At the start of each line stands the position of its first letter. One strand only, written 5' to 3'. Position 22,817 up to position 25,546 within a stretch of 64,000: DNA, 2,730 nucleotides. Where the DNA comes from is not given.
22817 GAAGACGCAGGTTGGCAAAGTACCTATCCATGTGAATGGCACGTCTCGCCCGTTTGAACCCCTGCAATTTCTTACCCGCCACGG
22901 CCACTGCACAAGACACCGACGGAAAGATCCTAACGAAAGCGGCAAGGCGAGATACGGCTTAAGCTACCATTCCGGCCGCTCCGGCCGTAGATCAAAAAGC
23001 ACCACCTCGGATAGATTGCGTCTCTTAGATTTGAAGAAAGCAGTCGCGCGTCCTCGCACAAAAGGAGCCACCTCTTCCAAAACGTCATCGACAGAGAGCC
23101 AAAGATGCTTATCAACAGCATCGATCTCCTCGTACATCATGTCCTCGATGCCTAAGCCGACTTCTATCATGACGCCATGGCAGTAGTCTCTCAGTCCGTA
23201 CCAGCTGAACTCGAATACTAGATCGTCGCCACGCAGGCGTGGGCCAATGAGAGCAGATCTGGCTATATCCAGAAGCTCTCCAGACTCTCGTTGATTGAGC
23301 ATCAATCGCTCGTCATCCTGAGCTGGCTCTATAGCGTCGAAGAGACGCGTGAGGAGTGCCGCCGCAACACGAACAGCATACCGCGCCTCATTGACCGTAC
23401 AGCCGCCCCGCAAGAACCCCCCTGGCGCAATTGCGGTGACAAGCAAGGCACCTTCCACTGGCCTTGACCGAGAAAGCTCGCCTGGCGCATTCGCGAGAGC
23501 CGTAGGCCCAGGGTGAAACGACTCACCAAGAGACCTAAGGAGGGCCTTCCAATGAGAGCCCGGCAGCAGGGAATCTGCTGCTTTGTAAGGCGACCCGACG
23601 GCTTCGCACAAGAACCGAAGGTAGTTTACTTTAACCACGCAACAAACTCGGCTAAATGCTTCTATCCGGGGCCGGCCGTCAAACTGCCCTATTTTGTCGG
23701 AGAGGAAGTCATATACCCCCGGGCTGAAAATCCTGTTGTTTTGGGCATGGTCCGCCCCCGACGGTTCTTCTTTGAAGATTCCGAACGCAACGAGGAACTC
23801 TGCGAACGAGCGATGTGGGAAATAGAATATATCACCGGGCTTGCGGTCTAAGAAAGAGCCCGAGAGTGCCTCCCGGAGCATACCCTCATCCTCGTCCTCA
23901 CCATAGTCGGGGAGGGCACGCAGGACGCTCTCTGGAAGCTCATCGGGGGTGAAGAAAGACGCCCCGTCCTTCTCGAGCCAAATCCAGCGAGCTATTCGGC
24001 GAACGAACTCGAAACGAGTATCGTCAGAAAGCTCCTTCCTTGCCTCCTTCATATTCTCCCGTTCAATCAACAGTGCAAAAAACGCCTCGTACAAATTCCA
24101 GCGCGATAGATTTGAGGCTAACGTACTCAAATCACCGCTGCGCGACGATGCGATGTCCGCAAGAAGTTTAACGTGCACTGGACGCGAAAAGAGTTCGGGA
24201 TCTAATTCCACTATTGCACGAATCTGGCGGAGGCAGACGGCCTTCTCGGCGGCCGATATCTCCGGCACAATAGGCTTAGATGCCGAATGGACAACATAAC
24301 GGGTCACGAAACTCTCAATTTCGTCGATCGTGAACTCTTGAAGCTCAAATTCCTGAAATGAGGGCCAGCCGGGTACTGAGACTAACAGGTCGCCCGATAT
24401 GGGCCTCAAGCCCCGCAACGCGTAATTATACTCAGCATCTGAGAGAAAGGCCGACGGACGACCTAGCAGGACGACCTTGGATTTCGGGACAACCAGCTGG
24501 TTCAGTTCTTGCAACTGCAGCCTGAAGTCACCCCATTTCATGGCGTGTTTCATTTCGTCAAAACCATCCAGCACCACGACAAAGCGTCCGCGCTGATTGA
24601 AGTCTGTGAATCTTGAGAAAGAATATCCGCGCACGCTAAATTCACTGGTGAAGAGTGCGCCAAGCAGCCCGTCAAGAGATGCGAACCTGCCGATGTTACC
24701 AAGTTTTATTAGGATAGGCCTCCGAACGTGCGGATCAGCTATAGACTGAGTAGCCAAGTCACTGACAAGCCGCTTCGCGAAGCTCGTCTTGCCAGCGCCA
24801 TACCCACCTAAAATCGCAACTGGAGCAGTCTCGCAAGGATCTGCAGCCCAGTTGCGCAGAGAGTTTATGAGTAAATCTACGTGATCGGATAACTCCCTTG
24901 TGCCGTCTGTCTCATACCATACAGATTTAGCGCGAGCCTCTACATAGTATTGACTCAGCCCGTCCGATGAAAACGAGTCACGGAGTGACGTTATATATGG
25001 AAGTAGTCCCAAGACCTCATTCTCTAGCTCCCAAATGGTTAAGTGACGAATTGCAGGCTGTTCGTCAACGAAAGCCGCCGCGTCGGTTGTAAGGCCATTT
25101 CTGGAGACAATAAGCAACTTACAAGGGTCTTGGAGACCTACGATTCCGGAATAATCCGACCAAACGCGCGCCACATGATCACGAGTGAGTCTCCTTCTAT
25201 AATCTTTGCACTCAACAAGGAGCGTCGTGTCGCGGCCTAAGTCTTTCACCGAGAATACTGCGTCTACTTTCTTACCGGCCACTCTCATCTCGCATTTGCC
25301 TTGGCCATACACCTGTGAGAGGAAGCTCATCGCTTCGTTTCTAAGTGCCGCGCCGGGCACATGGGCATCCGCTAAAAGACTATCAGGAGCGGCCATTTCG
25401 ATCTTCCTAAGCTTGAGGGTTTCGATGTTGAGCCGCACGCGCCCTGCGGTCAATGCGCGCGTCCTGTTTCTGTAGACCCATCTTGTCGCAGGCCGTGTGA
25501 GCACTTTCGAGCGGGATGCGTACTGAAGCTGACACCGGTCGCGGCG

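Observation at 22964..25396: Low-GC single-gene insert: nuclease-NACHT (STAND) protein with an orphan C-terminal domain, a candidate NLR-like anti-phage sensor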

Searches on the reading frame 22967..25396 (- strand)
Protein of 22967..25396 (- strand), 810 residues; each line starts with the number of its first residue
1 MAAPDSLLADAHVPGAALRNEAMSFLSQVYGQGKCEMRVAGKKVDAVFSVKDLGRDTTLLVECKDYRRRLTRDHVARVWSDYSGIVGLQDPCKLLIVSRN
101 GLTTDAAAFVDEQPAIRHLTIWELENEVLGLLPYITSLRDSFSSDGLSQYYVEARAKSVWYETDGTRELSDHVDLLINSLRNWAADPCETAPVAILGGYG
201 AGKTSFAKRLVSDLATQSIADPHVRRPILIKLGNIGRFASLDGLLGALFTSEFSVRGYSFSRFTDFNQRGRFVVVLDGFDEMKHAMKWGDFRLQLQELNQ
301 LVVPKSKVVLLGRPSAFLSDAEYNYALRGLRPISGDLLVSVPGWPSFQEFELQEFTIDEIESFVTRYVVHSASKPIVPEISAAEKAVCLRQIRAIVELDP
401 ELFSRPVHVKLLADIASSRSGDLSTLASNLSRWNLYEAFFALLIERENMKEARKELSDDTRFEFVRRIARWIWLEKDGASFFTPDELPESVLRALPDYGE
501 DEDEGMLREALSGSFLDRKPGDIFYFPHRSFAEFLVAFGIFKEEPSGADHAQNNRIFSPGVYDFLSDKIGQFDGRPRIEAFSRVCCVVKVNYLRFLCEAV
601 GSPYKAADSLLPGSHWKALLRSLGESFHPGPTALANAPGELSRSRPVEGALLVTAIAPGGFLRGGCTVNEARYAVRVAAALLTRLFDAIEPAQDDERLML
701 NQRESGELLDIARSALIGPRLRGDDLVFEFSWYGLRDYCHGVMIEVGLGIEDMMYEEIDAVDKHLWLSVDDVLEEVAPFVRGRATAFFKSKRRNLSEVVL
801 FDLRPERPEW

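Call 6: search_protein_families(library=pfam, proteins=[window:22967-25396:-], max_evalue=1)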
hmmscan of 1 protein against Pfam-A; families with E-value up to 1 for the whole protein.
window:22967-25396:- (810 aa): 5 families
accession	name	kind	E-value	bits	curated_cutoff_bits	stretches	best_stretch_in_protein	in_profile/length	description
PF05729.18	NACHT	-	6.3e-07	29.8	26.7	1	192-319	2-135/167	NACHT domain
PF04471.18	Mrr_cat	-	0.00093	19.7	21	1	41-117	33-104/115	Restriction endonuclease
PF24883.2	NPHP3_N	-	0.013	16.2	24.8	0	180-218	12-50/164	Nephrocystin 3, N-terminal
PF13191.12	AAA_16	-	0.017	16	32.6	0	193-284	27-146/167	AAA ATPase domain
PF02367.23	TsaE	-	0.26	11.7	26.6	1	191-218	22-50/128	Threonylcarbamoyl adenosine biosynthesis protein TsaE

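Call 7: search_protein_families(library=padloc, proteins=[window:22967-25396:-], max_evalue=1)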
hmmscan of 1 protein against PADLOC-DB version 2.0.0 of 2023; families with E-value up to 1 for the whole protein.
window:22967-25396:- (810 aa): 1 family
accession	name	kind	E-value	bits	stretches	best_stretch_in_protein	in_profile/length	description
PDLC03839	LeoA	-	0.06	10.4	1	193-218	60-85/559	-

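Call 8: search_protein_families(library=ncbifam, proteins=[window:22967-25396:-], max_evalue=1)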
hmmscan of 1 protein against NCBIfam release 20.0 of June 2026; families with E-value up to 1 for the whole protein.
window:22967-25396:- (810 aa): 1 family
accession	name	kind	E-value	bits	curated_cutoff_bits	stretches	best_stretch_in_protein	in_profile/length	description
NF053861.1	DS8_antiphage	equivalog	0.18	9.4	790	1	187-286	367-459/994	anti-phage protein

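Call 9: find_homologous_proteins(query=window:22967-25396:-)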
Query window:22967-25396:- (810 aa): 411 proteins with E <= 0.001 among 8000 candidates; the best 120 are listed.
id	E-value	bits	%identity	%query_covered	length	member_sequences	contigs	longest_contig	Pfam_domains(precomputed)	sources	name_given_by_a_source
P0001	0.0e+0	1845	100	100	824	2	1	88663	PF05729.19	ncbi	ncbi:MAG TPA: NACHT domain-containing protein [Allosphingosinicella sp.]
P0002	1.6e-207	709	44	98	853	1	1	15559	PF05729.19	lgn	-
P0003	7.9e-179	614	40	96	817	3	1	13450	PF05729.19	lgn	-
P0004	1.6e-176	607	41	96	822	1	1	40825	PF05729.19,PF04471.19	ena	-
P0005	1.9e-175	603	41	98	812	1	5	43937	PF05729.19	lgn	-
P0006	3.8e-173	596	39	96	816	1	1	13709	PF05729.19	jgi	jgi:hypothetical protein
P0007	4.5e-173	595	40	96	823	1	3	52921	PF05729.19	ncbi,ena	-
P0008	8.4e-172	591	39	98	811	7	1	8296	PF05729.19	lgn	-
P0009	1.1e-171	591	41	97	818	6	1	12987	PF05729.19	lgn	-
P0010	1.5e-170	587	39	98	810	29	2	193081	PF05729.19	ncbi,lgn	ncbi:NACHT domain-containing protein [Brevundimonas naejangsanensis]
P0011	9.3e-170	584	40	97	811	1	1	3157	PF05729.19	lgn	-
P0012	1.9e-169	583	38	98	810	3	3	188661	PF05729.19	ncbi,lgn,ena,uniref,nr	ncbi:hypothetical protein [uncultured Brevundimonas sp.]|uniref:NACHT domain-containing protein n=1 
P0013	4.3e-168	579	46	75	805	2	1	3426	PF05729.19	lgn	-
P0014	1.1e-166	574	43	83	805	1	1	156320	PF05729.19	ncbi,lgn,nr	ncbi:MAG TPA: hypothetical protein VGW40_03170 [Allosphingosinicella sp.]|nr:hypothetical protein [A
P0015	3.0e-165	570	43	85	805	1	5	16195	PF05729.19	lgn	-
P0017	5.8e-164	565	40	95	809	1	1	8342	PF05729.19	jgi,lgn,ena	-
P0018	1.0e-162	561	40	97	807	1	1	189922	PF05729.19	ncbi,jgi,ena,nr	ncbi:MAG: hypothetical protein JO056_00900 [Alphaproteobacteria bacterium]|nr:hypothetical protein [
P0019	1.0e-162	561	41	85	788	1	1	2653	PF05729.19,PF04471.19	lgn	-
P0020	5.5e-161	555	39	92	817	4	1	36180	PF05729.19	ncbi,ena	-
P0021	3.2e-160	553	42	83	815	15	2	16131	PF05729.19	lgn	-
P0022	4.9e-160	552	42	83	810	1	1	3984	PF05729.19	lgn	-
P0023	8.1e-160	552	44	75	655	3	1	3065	PF05729.19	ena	-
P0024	2.1e-159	550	40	91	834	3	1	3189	PF05729.19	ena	-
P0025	2.2e-159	550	44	74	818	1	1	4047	PF05729.19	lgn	-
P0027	1.4e-158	548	42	83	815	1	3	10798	PF05729.19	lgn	-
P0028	1.7e-158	547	41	86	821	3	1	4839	PF05729.19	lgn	-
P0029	4.1e-158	546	43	80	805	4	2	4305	PF05729.19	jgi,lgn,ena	jgi:hypothetical protein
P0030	5.4e-158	546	39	91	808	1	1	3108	PF05729.19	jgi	jgi:hypothetical protein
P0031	5.7e-158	546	42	83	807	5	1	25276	PF05729.19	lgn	-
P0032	1.6e-157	544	44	76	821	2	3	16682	PF05729.19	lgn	-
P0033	4.2e-157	543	43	83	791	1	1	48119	PF05729.19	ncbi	-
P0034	7.6e-157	542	41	84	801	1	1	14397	PF05729.19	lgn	-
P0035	9.2e-157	542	42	76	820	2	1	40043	PF05729.19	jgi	jgi:hypothetical protein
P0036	9.9e-157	541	39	95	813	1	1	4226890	PF05729.19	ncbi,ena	-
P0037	1.1e-156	541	39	93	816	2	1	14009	PF05729.19,PF04471.19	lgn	-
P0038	2.8e-156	540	45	77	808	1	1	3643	PF05729.19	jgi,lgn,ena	-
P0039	2.9e-156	540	42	83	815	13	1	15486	PF05729.19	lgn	-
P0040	4.2e-156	539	40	98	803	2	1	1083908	PF05729.19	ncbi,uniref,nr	ncbi:hypothetical protein QO010_000692 [Caulobacter ginsengisoli]|uniref:NACHT domain-containing pro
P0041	6.3e-156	539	43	76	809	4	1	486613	PF05729.19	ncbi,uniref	ncbi:NACHT domain-containing protein [Sphingopyxis sp. 22461]|uniref:NACHT domain-containing protein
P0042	1.0e-155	538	40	85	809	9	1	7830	PF05729.19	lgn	-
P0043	1.2e-155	538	43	77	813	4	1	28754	PF05729.19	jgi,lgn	-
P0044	1.3e-155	538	39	97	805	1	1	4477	PF05729.19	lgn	-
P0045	6.9e-155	535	37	97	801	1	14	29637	PF05729.19,PF04471.19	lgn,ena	-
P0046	6.9e-155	535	40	85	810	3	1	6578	PF05729.19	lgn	-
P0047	1.1e-154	535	43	77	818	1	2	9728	PF05729.19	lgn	-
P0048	1.4e-154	534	43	77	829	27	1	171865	PF05729.19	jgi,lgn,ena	jgi:hypothetical protein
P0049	3.0e-154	533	40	90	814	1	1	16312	PF05729.19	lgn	-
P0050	6.0e-154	532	39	92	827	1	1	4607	PF05729.19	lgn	-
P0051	1.4e-153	531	44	77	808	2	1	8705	PF05729.19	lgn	-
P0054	3.9e-153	530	42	76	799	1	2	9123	PF05729.19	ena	-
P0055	1.3e-152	528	40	84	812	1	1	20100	PF05729.19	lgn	-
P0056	1.5e-152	528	42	76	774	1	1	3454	PF05729.19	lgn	-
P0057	3.4e-152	526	43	76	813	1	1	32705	PF05729.19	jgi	jgi:hypothetical protein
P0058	1.1e-151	525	40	83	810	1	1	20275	PF24883.3,PF05729.19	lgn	-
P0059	1.3e-151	525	41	76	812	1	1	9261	PF05729.19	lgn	-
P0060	1.3e-151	525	43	76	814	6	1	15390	PF05729.19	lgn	-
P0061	3.5e-151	523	41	79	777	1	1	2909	PF05729.19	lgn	-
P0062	3.7e-151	523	40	86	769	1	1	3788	PF05729.19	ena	-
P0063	2.2e-150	520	40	84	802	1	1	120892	PF05729.19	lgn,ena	-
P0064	2.8e-150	520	47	69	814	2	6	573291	PF05729.19,PF04471.19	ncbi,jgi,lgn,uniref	ncbi:NACHT domain-containing protein [Parasphingorhabdus sp.]|jgi:hypothetical protein|uniref:NACHT 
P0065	4.1e-150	520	42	81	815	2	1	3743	PF05729.19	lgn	-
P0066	7.5e-150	519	37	90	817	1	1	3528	PF05729.19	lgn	-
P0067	2.2e-149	517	37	99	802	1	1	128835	PF05729.19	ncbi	-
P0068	3.0e-149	517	39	87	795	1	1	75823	PF05729.19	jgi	jgi:NACHT domain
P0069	8.7e-149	515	41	73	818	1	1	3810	PF05729.19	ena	-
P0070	1.7e-148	514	36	98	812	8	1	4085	PF05729.19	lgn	-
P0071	4.9e-148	513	39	90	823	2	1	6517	PF05729.19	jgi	-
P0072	2.1e-147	511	40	77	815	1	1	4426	PF05729.19,PF04471.19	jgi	-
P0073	3.5e-147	510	38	88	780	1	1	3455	PF05729.19,PF13401.13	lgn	-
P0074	7.7e-147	509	41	75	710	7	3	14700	PF05729.19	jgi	jgi:hypothetical protein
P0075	8.6e-147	509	41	84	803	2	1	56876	PF05729.19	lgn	-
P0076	1.4e-146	508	42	75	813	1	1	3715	PF05729.19,PF04471.19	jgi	jgi:hypothetical protein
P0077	3.3e-146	507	38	88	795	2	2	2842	PF05729.19,PF04471.19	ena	-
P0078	5.5e-146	506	37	91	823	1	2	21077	PF05729.19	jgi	-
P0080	1.5e-145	504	38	92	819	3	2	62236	PF05729.19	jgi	-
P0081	7.7e-145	502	42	76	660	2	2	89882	PF05729.19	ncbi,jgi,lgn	jgi:hypothetical protein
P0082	8.0e-145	502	40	83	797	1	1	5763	PF05729.19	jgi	-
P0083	1.3e-144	501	43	68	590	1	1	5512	PF05729.19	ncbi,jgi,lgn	-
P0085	2.9e-144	500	40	76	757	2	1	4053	PF05729.19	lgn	-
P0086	1.0e-143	498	40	84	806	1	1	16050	PF05729.19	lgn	-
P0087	1.8e-143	498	42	77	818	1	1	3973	PF05729.19,PF04471.19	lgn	-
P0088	2.1e-143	497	39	78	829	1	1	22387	PF05729.19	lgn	-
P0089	1.1e-142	495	38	90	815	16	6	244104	PF05729.19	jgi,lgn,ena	-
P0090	3.0e-142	494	36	87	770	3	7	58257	PF05729.19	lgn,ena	-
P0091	3.3e-142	493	45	64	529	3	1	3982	PF05729.19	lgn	-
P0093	1.7e-141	491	37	91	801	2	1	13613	PF05729.19,PF04471.19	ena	-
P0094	3.8e-141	490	40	76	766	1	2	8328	PF05729.19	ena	-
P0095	4.5e-141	490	40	78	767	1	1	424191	PF05729.19,PF04471.19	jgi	jgi:hypothetical protein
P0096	1.2e-140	488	42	75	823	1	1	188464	PF24883.3,PF05729.19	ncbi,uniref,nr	ncbi:NACHT domain-containing protein [Ruegeria arenilitoris]|uniref:NACHT domain-containing protein 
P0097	2.0e-140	487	41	75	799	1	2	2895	PF05729.19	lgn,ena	-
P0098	4.9e-140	486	39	80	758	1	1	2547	PF05729.19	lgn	-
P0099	5.0e-140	486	36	92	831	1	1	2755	PF05729.19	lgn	-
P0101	2.0e-139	484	37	91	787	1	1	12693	PF05729.19,PF04471.19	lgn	-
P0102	3.1e-139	484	36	93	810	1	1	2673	PF05729.19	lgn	-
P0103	1.7e-138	481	42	75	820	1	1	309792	PF05729.19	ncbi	-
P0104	2.1e-138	481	37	91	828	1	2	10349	PF05729.19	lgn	-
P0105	1.8e-137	478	36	94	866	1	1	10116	PF05729.19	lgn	-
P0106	5.0e-137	476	40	72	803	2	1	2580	PF05729.19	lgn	-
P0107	1.6e-136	475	35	96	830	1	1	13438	PF05729.19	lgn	-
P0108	3.0e-136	474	42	68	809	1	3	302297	PF05729.19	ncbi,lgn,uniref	ncbi:NACHT domain-containing protein [Hoeflea sp. AS60]|uniref:NACHT domain-containing protein n=1 T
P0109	7.7e-136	472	39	76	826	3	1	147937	PF05729.19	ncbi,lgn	-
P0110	1.0e-135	472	43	68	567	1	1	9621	PF05729.19,PF04471.19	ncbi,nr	ncbi:MAG: NACHT domain-containing protein, partial [Erythrobacter sp.]|nr:NACHT domain-containing pr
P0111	1.3e-135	472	40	77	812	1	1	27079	PF05729.19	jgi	jgi:hypothetical protein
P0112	1.7e-135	471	38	88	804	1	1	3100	PF05729.19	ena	-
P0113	3.9e-135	470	36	86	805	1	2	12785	PF05729.19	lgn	-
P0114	4.0e-135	470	38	76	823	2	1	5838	PF05729.19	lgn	-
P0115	1.1e-134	469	38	89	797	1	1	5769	PF05729.19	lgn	-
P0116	3.0e-134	467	45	63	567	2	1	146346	PF05729.19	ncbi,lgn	-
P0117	4.8e-134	466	40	75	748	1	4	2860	PF05729.19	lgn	-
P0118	1.3e-133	465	40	75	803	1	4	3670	PF05729.19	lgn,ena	-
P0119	1.8e-133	464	38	76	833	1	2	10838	PF05729.19,PF04471.19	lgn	-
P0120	2.0e-133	464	40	75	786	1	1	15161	PF05729.19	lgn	-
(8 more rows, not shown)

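Call 10: search_solved_structures(query=window:22967-25396:-, max_evalue=1, show_alignments=2)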
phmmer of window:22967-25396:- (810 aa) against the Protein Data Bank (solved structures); distinct sequences matched with E-value up to 1: 0.

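Call 14: find_encoding_contigs(protein=P0001, flank=10000, max_places=3)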
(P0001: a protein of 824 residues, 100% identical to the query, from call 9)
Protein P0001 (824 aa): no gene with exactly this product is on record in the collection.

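Call 15: find_encoding_contigs(protein=P0010, flank=10000, max_places=3)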
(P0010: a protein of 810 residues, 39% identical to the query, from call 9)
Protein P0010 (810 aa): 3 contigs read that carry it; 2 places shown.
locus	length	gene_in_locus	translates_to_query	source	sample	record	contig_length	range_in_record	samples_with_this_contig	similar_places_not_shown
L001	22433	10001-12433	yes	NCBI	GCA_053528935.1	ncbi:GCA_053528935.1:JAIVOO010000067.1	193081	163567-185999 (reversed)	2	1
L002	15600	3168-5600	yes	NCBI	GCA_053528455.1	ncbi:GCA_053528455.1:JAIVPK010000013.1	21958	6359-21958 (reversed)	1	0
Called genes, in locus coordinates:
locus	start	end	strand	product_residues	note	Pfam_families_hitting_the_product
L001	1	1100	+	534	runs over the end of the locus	PF00115:COX1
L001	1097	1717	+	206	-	PF02433:FixO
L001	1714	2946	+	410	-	PF00034:Cytochrom_C (weak), PF13442:Cytochrome_CBB3, PF00034:Cytochrom_C (weak)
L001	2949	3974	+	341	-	PF21342:SoxA-TsdA_cyt-c (weak), PF00034:Cytochrom_C, PF13442:Cytochrome_CBB3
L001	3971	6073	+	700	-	PF00122:E1-E2_ATPase, PF00702:Hydrolase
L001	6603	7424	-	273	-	-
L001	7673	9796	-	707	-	-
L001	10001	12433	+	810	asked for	PF05729:NACHT (faint)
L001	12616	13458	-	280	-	-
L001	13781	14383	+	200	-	PF00392:GntR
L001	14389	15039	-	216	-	PF00392:GntR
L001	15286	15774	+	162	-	-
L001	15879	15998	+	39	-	-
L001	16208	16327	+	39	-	-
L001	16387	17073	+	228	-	PF13471:Transglut_core3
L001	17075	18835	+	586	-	PF00733:Asn_synthase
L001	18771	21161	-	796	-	PF02129:Peptidase_S15 (faint), PF00326:Peptidase_S9, PF12146:Hydrolase_4 (faint)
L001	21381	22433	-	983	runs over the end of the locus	PF07660:STN, PF07715:Plug, PF00593:TonB_dep_Rec_b-barrel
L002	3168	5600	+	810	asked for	PF05729:NACHT (faint)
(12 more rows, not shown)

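Call 16: find_encoding_contigs(protein=P0014, flank=10000, max_places=3)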
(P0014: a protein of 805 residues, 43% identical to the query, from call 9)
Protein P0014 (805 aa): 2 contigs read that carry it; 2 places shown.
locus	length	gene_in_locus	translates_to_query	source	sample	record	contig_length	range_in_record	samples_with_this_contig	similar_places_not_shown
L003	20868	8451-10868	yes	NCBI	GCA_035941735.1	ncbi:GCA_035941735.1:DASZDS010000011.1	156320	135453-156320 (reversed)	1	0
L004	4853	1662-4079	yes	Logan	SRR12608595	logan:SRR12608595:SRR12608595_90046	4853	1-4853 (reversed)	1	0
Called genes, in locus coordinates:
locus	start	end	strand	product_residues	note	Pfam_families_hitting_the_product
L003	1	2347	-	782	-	PF05593:RHS_repeat (faint), PF25023:TEN_YD-shell (faint)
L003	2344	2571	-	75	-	PF05593:RHS_repeat (faint)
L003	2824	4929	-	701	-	PF02743:dCache_1, PF22588:dCache_1_like (weak), PF00512:HisKA (faint), PF02518:HATPase_c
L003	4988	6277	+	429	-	PF20510:HgmA_N, PF04209:HgmA_C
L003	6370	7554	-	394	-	PF00155:Aminotran_1_2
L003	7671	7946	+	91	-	-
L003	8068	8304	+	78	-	-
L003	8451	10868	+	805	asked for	PF05729:NACHT (weak)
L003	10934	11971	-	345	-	PF00158:Sigma54_activat, PF14532:Sigma54_activ_2, PF01078:Mg_chelatase (faint), PF07728:AAA_5, PF25601:AAA_lid_14, PF02954:HTH_8 (weak)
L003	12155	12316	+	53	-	-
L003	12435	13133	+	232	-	PF04012:PspA_IM30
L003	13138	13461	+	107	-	PF06667:PspB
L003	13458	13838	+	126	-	PF04024:PspC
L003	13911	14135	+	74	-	-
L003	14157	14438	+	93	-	-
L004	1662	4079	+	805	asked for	PF05729:NACHT (weak)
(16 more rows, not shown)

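Call 17: find_encoding_contigs(protein=P0040, flank=10000, max_places=3)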
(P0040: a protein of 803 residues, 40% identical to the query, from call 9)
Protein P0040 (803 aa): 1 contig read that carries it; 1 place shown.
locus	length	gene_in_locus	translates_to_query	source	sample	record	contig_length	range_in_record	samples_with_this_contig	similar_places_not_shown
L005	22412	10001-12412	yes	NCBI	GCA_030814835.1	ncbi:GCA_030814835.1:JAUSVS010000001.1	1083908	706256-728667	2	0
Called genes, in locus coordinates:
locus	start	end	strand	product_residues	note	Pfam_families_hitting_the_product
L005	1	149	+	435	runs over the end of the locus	-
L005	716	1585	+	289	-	PF20247:DUF6602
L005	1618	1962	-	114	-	PF12599:DUF3768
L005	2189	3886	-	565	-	-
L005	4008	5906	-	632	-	PF00580:UvrD-helicase (weak), PF13245:AAA_19, PF01443:Viral_helicase1 (faint), PF00580:UvrD-helicase (weak)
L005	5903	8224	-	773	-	PF13175:AAA_15, PF13476:AAA_23 (weak), PF13175:AAA_15, PF13304:AAA_21, PF20469:OLD-like_TOPRIM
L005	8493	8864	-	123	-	PF12599:DUF3768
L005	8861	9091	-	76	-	-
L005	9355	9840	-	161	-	PF00782:DSPc (weak)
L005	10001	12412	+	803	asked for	PF05729:NACHT (weak)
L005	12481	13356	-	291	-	PF08401:ArdcN, PF18818:MPTase-PolyVal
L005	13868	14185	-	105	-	-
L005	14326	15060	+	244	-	PF02586:SRAP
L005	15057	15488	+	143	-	-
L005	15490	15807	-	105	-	-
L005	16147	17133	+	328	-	PF03389:MobA_MobL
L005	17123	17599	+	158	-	-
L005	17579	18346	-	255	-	-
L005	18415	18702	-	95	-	-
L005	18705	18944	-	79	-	-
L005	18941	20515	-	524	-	PF12696:TraG-D_C (weak)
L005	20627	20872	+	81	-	-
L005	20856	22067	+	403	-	-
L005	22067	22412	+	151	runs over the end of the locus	-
